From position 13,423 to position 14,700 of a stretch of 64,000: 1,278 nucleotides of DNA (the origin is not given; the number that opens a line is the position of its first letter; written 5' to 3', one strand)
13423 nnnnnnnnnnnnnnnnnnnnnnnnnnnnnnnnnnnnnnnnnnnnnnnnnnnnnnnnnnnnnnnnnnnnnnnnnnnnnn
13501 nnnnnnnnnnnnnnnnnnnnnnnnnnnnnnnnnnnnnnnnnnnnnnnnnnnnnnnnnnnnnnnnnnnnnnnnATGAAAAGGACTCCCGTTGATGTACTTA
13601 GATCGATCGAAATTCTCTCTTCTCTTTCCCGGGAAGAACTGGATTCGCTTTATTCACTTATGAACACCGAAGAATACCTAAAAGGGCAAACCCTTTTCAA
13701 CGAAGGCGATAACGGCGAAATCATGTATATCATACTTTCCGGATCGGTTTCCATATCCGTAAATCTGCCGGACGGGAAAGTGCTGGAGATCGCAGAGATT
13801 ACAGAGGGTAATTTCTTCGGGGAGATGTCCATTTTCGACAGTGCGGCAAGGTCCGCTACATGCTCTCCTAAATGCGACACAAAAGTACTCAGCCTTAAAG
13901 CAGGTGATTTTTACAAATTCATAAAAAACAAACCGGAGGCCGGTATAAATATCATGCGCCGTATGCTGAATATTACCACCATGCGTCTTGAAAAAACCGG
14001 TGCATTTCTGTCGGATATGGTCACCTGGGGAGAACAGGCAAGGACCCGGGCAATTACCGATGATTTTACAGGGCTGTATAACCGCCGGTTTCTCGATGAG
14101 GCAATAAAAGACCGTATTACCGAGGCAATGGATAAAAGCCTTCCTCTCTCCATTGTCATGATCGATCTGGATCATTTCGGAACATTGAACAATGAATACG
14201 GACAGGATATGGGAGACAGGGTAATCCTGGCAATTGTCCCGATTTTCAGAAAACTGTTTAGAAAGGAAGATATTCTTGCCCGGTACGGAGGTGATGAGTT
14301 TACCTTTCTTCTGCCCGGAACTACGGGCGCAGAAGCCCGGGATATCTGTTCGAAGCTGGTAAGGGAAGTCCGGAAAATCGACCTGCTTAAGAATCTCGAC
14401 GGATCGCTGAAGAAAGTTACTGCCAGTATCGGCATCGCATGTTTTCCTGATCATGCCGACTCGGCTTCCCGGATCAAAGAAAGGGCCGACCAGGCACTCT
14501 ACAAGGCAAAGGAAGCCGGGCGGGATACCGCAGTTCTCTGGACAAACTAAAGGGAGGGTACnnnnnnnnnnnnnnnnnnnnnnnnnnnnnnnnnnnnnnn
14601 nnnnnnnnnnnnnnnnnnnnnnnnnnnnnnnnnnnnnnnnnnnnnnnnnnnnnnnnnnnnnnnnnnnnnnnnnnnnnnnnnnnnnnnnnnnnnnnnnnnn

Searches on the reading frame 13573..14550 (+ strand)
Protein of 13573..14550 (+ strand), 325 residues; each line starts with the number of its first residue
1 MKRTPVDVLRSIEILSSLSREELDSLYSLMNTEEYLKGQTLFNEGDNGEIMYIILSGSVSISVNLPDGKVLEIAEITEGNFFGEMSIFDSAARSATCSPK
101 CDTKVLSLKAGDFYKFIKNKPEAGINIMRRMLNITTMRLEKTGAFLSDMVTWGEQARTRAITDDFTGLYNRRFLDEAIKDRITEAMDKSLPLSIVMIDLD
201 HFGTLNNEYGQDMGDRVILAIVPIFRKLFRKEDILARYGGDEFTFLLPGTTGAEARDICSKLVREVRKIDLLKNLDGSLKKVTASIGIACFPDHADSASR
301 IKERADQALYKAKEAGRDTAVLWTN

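Call 24: search_protein_families(library=pfam, proteins=[window:13573-14550:+], max_evalue=0.01)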
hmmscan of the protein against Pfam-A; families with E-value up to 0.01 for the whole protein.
window:13573-14550:+ (325 aa): 3 families
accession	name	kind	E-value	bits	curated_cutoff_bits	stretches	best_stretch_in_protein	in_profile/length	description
PF00990.26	GGDEF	-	4.3e-42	144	23.8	1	160-318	1-160/161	Diguanylate cyclase, GGDEF domain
PF00027.35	cNMP_binding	-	1.2e-21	76.9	27.5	1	33-119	2-88/89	Cyclic nucleotide-binding domain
PF22335.1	Cas10-Cmr2_palm2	-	0.0052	17.3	27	0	228-319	46-131/133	Cas10/Cmr2, second palm domain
